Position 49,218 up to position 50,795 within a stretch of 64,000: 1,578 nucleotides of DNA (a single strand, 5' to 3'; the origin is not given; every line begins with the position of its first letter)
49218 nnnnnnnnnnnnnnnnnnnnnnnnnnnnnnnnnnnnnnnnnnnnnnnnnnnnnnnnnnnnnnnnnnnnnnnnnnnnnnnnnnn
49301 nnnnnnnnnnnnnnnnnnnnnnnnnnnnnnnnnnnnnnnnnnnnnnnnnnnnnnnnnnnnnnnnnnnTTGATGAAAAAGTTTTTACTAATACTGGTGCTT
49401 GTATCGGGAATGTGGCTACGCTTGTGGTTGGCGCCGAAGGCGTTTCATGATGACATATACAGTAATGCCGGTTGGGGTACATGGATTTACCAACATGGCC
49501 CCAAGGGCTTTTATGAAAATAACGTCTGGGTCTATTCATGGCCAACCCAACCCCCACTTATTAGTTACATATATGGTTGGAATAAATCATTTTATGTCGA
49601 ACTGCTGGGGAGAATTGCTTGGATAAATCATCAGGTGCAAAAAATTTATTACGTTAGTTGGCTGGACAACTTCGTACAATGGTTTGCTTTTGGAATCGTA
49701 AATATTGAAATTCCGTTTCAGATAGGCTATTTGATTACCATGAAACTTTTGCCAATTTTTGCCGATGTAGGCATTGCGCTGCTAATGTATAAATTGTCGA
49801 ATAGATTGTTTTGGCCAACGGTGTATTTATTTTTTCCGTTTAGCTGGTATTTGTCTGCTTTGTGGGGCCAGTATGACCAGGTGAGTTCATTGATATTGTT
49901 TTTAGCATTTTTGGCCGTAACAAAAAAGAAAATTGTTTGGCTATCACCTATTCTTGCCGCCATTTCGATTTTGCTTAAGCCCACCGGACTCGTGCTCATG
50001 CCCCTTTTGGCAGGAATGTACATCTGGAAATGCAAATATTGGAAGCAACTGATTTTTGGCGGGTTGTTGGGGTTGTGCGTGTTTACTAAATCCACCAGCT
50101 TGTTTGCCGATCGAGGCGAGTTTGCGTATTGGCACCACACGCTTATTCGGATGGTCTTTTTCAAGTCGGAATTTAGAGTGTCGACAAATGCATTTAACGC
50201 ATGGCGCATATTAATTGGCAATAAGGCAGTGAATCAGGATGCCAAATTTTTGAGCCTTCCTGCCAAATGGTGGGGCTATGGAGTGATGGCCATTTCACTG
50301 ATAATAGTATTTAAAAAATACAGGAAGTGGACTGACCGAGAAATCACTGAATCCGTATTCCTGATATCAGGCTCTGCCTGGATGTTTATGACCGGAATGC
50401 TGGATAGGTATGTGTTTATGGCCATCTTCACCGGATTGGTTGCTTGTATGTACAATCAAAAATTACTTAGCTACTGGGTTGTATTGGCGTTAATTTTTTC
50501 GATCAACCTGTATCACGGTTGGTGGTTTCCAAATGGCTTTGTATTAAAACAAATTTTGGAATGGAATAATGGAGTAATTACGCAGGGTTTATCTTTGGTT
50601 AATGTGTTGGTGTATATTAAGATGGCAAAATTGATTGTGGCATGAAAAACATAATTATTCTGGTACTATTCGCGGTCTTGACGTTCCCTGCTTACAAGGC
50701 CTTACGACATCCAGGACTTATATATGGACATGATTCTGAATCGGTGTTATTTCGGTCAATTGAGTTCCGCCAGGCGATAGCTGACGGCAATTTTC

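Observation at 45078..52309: Plus-strand operon made only of membrane proteins (five GT-C-type candidates, no soluble enzyme)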

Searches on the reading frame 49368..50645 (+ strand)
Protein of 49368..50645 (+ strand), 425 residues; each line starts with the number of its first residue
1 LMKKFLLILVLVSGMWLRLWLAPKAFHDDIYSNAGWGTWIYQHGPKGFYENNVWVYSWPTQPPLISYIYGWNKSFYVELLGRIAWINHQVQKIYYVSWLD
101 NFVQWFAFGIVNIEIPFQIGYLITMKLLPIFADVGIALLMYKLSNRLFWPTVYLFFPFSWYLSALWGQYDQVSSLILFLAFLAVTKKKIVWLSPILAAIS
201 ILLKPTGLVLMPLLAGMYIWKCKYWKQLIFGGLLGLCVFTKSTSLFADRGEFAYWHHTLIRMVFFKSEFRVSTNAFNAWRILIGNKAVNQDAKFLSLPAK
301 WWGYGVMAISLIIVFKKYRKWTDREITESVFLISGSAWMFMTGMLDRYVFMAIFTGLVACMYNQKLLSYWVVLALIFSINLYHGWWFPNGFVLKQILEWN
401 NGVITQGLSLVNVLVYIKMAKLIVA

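Call 5: search_protein_families(library=pfam, proteins=[window:49368-50645:+], max_evalue=0.1)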
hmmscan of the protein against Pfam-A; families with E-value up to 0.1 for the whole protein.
window:49368-50645:+ (425 aa): 0 families

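Call 6: search_protein_families(library=pfam, proteins=[window:49368-50645:+], max_evalue=10)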
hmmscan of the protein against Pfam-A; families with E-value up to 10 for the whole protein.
window:49368-50645:+ (425 aa): 0 families

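Call 7: search_protein_families(library=ncbifam, proteins=[window:49368-50645:+], max_evalue=10)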
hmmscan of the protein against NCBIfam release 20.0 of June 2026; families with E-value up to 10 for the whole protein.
window:49368-50645:+ (425 aa): 0 families

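Call 20: find_homologous_proteins(query=window:49368-50645:+)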
Query window:49368-50645:+ (425 aa): 122 proteins with E <= 0.001 among 8000 candidates; the best 120 are listed.
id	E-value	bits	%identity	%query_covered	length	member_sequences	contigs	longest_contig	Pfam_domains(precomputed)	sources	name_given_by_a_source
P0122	4.8e-284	960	100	100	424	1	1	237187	-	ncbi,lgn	-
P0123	7.6e-126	439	51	99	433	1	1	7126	-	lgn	-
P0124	6.2e-110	386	45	99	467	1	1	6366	-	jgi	jgi:Gpi18-like mannosyltransferase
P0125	1.6e-106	375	46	98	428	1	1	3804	-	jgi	jgi:hypothetical protein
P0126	3.5e-106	374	45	98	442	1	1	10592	-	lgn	-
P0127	7.0e-106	373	44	98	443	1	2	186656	PF09594.17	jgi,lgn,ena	jgi:hypothetical protein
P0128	2.8e-105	371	44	97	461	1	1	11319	-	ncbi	-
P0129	3.4e-105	371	44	98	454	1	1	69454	-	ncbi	-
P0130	1.2e-104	369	45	95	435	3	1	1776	-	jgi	-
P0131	8.7e-104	366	43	98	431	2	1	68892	-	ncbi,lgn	-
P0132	1.1e-103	366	43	96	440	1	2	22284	-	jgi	jgi:hypothetical protein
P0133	1.1e-102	362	45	95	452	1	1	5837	-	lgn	-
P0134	2.3e-99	352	43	99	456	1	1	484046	-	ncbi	-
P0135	5.1e-99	350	43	96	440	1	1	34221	-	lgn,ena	-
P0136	5.4e-99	350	43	98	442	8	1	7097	-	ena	-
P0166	1.6e-90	322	42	94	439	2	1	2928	PF09594.17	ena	-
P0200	2.1e-77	279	39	97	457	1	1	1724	PF09594.17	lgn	-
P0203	1.1e-75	273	37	98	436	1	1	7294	PF09594.17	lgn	-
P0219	1.5e-68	250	40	76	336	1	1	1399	PF09594.17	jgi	jgi:Gpi18-like mannosyltransferase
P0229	3.3e-62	229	34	98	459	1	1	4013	PF09594.17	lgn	-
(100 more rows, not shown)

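Call 21: find_encoding_contigs(protein=P0122, flank=10000, max_places=3)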
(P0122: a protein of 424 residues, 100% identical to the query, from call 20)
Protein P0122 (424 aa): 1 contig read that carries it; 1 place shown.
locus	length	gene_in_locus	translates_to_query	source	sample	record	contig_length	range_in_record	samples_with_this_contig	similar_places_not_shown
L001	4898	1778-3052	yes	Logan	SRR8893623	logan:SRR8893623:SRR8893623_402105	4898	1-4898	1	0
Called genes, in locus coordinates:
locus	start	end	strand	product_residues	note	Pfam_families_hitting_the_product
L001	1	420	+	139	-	?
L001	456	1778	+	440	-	-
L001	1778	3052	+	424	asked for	-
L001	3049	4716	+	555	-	PF10131:PTPS_related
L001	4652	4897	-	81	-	?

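Call 55: search_protein_families(library=pfam, alignment_id=A5, max_evalue=0.01)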
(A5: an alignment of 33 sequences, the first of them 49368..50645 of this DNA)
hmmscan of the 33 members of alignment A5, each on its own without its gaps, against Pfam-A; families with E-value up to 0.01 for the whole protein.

A. member 1, window:49368-50645:+ (425 aa): 0 families

B. families by the number of members that match (of 33 scanned): 3 families
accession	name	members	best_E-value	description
PF09594.16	GT87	8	5.6e-06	Glycosyltransferase family 87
PF13231.12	PMT_2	2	7.1e-07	Dolichyl-phosphate-mannose-protein mannosyltransferase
PF03155.21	Alg6_Alg8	1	0.0014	ALG6, ALG8 glycosyltransferase family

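Call 56: search_solved_structures(query=A5, max_evalue=1)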
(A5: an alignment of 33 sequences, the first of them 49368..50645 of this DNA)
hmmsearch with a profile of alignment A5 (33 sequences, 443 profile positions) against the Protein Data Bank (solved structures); distinct sequences matched with E-value up to 1: 1.
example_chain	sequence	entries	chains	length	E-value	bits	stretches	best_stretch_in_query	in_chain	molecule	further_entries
6snh_X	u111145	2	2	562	0.005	19.1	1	124-395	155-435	Dolichyl pyrophosphate Man9GlcNAc2 alpha-1,3-glucosyltransferase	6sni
